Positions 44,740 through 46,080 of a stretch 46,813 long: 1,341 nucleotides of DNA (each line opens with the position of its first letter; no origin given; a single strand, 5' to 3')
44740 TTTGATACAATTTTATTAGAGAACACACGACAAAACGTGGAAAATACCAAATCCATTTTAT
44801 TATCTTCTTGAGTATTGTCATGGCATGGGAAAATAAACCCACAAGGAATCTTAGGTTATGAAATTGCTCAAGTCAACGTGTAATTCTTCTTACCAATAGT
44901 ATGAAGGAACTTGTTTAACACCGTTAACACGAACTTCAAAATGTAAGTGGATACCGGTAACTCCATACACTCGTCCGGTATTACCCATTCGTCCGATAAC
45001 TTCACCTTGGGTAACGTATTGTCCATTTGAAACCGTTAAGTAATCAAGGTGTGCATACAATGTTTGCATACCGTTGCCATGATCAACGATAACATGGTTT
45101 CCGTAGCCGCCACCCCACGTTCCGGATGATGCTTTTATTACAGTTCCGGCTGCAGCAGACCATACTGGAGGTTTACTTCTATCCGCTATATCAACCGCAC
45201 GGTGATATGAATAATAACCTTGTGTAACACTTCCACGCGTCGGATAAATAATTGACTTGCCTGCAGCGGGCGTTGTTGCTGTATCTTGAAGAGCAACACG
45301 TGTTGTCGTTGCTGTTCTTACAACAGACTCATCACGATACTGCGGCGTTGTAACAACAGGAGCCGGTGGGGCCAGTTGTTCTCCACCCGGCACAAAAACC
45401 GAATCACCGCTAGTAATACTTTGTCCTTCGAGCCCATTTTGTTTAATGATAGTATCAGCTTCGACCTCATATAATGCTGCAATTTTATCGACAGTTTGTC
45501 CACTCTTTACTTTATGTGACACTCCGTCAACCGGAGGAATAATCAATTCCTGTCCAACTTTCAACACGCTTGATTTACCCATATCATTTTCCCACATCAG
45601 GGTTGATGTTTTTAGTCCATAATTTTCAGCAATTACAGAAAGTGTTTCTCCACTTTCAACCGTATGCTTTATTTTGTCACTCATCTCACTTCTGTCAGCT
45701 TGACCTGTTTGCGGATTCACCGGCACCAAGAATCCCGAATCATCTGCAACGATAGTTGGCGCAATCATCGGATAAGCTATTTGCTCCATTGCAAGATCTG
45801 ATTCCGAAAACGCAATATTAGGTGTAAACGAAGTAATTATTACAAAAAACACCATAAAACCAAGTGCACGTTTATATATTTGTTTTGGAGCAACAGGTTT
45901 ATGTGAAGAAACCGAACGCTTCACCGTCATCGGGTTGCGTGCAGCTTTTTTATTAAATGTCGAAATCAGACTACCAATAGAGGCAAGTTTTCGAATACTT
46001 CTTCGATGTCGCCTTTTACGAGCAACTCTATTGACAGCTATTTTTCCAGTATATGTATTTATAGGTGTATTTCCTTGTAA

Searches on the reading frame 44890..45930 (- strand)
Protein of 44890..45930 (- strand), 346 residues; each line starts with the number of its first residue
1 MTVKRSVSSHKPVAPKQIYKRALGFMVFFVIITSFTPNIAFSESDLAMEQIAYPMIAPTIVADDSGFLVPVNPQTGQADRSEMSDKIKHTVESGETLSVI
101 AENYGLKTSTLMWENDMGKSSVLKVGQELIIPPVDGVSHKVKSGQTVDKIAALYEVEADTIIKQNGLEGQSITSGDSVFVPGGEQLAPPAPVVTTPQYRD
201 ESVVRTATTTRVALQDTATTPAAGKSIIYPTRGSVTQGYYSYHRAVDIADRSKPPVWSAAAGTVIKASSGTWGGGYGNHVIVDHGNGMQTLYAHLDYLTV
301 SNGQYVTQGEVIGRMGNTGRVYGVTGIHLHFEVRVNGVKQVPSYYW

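Call 10: search_protein_families(library=pfam, proteins=[window:44890-45930:-], max_evalue=0.001)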
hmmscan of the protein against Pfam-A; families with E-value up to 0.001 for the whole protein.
window:44890-45930:- (346 aa): 5 families
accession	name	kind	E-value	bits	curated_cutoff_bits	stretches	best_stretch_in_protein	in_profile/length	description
PF01551.29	Peptidase_M23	-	8.9e-28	96.8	28.7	1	242-340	2-94/96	Peptidase family M23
PF01476.26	LysM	-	1e-17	64.2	20.9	2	89-132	1-43/43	LysM domain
PF23473.1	LysM3_LYK4_5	-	1.4e-05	25.5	29.3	0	140-173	6-39/48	LYK4/5 LysM3 domain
PF23472.1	LysM2_CERK1_LYK3_4_5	-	0.00015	22.1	27.4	0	87-132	6-54/56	LYK3/4/5 LysM2 domain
PF23446.1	LysM1_NFP_LYK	-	0.00024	22.3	36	0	145-181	16-54/60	NFP/LYK LysM1 domain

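Call 86: find_encoding_contigs(protein=window:44890-45930:-, flank=10000, max_places=1)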
Protein window:44890-45930:- (346 aa): 1 contig read that carries it; 1 place shown.
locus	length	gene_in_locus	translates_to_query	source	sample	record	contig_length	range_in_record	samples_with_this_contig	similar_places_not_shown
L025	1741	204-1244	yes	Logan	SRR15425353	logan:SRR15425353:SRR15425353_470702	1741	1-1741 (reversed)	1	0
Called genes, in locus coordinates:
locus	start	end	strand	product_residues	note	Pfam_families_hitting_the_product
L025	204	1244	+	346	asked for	PF01476:LysM, PF01551:Peptidase_M23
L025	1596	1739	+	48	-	?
